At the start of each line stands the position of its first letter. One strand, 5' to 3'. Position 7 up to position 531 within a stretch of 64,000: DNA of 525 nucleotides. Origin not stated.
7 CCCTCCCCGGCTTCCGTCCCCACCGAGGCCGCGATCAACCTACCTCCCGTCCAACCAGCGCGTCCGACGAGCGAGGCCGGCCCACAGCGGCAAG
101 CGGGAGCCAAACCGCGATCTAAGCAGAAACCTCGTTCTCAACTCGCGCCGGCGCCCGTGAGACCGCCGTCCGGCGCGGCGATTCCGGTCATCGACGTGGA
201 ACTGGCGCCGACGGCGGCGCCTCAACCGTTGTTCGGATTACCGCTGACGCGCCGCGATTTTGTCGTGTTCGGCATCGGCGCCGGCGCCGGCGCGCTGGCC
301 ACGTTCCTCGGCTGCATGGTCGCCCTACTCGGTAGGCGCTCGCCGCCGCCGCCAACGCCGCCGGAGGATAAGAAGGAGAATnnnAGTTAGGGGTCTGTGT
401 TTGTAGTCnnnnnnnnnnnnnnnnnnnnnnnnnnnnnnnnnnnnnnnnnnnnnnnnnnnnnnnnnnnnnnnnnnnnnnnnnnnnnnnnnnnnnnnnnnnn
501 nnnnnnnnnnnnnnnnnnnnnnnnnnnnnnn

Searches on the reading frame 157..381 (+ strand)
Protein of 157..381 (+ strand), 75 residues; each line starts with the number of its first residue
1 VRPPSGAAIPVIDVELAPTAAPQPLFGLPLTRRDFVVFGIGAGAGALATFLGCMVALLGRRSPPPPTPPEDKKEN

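Call 82: search_protein_families(library=phrogs, alignment_id=A7, max_evalue=0.000001)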
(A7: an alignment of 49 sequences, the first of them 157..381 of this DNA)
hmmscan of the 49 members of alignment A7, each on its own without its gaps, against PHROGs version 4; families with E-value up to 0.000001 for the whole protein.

A. member 1, window:157-381:+ (75 aa): 0 families

B. families by the number of members that match (of 49 scanned): 29 families (the first 25 are shown)
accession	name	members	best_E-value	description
phrog_1740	-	2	7.3e-25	RNA polymerase sigma factor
phrog_26785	-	1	1.7e-204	-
phrog_15577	-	1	4.8e-117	-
phrog_116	-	1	2.1e-64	DNA methyltransferase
phrog_2361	-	1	7.6e-45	serine-threonine kinase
phrog_62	-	1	5.1e-36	DNA helicase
phrog_363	-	1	3.2e-35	DNA methyltransferase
phrog_23807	-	1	4.3e-30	-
phrog_35576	-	1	5.5e-30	-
phrog_29613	-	1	3.2e-20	-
phrog_3341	-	1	3.4e-20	esterase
phrog_16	-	1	2.7e-18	DNA helicase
phrog_31645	-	1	1.3e-16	-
phrog_36001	-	1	8.9e-16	-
phrog_906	-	1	9.6e-16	DNA polymerase/primase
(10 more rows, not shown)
